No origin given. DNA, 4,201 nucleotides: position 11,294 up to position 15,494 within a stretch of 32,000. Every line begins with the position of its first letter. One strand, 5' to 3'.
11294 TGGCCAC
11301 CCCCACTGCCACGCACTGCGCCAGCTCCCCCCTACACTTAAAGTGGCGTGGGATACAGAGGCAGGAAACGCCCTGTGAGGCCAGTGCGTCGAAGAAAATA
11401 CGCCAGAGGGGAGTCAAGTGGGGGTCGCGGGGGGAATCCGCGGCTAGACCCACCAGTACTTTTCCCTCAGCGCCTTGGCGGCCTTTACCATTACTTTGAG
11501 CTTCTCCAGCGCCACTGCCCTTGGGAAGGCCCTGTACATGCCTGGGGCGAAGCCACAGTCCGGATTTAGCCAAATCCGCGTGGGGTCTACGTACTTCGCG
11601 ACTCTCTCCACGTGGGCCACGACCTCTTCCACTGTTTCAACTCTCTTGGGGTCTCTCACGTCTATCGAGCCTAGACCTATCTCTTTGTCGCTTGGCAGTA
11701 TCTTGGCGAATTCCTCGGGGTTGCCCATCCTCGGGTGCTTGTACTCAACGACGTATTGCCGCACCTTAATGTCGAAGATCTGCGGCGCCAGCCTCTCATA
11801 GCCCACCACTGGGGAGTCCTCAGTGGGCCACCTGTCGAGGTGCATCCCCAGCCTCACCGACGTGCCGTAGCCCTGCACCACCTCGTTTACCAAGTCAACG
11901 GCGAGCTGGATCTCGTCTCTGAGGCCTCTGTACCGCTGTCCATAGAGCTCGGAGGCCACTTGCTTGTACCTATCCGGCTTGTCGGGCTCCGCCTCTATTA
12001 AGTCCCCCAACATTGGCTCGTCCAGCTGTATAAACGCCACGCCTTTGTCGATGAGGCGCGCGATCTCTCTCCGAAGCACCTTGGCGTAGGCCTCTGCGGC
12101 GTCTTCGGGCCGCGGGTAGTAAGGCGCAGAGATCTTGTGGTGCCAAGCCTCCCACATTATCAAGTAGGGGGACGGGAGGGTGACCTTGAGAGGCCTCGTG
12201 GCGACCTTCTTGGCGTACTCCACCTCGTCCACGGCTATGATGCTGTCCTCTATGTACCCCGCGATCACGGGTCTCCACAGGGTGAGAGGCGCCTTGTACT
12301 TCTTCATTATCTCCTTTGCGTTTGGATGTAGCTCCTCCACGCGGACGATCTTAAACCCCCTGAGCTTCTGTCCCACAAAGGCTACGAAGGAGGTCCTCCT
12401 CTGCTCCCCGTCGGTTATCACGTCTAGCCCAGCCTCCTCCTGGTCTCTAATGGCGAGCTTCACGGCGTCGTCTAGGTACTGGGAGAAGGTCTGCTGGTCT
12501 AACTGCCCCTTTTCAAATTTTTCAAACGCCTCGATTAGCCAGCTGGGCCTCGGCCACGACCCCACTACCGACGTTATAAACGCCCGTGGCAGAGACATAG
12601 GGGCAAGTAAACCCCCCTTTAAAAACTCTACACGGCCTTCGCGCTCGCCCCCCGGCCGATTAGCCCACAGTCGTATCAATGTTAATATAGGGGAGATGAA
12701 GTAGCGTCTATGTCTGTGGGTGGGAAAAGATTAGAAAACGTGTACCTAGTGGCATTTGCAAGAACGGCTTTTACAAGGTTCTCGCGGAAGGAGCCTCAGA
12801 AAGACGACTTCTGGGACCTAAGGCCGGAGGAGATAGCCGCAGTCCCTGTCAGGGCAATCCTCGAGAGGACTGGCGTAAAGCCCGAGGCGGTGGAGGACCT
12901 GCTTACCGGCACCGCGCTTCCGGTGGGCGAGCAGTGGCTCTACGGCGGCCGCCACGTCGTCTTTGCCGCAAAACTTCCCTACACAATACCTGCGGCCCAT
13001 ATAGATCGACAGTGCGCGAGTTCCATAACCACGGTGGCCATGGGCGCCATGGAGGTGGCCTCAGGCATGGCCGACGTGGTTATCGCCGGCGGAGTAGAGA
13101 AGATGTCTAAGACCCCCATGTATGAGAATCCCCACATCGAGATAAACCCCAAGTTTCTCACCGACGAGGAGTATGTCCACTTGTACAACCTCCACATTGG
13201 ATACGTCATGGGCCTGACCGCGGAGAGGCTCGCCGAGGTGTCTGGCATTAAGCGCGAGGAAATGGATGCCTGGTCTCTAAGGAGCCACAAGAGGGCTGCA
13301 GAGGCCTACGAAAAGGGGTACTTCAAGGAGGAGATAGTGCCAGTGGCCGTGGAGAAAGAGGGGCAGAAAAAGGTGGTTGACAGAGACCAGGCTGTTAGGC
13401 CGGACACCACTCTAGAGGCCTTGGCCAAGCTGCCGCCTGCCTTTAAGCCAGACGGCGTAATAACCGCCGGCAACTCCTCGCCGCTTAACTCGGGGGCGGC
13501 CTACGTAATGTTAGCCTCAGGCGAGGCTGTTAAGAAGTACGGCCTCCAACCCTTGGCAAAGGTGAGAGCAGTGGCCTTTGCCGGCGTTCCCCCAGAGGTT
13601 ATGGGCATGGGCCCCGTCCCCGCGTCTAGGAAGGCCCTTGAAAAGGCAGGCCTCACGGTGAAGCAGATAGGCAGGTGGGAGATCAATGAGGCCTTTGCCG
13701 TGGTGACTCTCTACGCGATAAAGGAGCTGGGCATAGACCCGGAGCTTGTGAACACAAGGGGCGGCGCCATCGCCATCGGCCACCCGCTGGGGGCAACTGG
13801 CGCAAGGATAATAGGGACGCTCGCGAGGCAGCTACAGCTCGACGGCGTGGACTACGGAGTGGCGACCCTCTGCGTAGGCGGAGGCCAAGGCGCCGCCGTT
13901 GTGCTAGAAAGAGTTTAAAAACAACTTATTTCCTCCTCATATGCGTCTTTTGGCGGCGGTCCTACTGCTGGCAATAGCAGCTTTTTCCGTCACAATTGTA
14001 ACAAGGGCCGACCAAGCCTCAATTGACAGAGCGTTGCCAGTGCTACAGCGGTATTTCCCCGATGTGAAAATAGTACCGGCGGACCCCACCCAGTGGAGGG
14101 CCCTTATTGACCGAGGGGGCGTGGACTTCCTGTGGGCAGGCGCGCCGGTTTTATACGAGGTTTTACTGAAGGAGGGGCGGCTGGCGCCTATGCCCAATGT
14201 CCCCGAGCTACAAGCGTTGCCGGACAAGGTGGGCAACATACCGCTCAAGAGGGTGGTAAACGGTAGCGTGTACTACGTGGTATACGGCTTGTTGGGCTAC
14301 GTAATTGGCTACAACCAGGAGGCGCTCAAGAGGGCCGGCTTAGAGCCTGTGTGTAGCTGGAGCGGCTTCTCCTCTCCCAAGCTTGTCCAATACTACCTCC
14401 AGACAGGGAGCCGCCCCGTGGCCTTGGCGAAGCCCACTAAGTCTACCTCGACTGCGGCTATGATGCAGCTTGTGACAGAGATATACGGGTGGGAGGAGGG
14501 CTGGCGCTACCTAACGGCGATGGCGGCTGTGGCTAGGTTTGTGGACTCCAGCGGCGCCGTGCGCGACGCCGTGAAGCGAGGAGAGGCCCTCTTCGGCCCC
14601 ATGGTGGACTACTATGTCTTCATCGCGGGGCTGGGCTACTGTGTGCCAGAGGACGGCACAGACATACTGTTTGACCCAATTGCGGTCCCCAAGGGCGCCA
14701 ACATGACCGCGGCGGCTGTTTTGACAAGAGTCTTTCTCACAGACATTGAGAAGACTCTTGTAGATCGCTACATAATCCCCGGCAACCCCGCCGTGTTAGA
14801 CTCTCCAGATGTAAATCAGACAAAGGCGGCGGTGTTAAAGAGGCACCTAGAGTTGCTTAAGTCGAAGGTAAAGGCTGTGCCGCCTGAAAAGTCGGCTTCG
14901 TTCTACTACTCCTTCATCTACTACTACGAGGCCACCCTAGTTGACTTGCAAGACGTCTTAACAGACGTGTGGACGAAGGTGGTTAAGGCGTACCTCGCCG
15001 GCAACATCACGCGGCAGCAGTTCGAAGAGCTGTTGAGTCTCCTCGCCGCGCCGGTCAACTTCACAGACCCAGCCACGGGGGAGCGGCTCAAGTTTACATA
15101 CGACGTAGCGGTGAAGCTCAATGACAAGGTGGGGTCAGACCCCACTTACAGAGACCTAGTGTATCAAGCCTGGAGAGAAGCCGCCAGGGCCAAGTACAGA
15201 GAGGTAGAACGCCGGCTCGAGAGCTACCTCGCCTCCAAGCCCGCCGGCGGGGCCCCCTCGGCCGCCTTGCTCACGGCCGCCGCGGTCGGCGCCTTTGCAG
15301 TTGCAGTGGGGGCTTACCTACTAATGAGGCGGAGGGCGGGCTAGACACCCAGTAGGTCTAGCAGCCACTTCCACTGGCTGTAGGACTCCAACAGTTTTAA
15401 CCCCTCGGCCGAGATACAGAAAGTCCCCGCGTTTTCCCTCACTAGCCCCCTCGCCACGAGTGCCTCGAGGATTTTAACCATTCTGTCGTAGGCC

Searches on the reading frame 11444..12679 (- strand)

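Call 11: search_protein_families(library=pfam, proteins=[window:11444-12679:-])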
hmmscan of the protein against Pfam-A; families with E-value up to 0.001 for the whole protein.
window:11444-12679:- (411 aa): 2 families
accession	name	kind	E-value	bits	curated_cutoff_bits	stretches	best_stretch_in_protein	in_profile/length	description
PF01717.24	Meth_synt_2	-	2.9e-36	125.8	21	2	34-245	1-199/324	Cobalamin-independent synthase, Catalytic domain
PF08267.18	Meth_synt_1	-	0.00068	19.7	27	0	192-242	178-222/313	Cobalamin-independent synthase, N-terminal domain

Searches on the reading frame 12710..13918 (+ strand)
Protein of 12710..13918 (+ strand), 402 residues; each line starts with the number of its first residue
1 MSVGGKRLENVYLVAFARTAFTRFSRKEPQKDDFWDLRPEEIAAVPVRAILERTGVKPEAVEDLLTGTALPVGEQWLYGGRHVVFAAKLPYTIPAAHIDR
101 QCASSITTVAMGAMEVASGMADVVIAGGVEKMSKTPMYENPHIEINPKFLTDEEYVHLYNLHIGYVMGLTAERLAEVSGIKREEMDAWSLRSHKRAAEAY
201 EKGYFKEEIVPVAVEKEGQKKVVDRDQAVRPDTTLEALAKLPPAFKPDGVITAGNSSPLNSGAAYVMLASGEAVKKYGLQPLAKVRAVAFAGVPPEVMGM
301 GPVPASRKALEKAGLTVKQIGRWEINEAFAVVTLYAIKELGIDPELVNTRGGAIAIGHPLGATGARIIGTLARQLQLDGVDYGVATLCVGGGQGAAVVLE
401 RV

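Call 105: search_protein_families(library=pfam, proteins=[window:12710-13918:+], max_evalue=0.00001)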
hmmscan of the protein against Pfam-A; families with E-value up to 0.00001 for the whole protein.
window:12710-13918:+ (402 aa): 3 families
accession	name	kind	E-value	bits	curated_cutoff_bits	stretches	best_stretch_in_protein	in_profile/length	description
PF00108.29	Thiolase_N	-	7.3e-66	222.6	26.4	1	11-270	1-258/260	Thiolase, N-terminal domain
PF02803.24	Thiolase_C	-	3.4e-47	159.5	27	1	279-401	1-123/123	Thiolase, C-terminal domain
PF00109.32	ketoacyl-synt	-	4.7e-07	30.1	20.8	0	94-133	166-205/252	Beta-ketoacyl synthase, N-terminal domain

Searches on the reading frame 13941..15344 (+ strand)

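Call 105: search_protein_families(library=pfam, proteins=[window:13941-15344:+], max_evalue=0.00001)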
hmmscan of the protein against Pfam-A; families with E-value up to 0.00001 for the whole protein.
window:13941-15344:+ (467 aa): 2 families
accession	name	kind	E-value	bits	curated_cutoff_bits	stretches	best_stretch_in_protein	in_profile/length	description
PF13416.11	SBP_bac_8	-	1.9e-07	31.6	27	1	62-296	41-276/279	Bacterial extracellular solute-binding protein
PF13343.11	SBP_bac_6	-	8.1e-07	29.2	24.6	1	75-281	24-219/245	Bacterial extracellular solute-binding protein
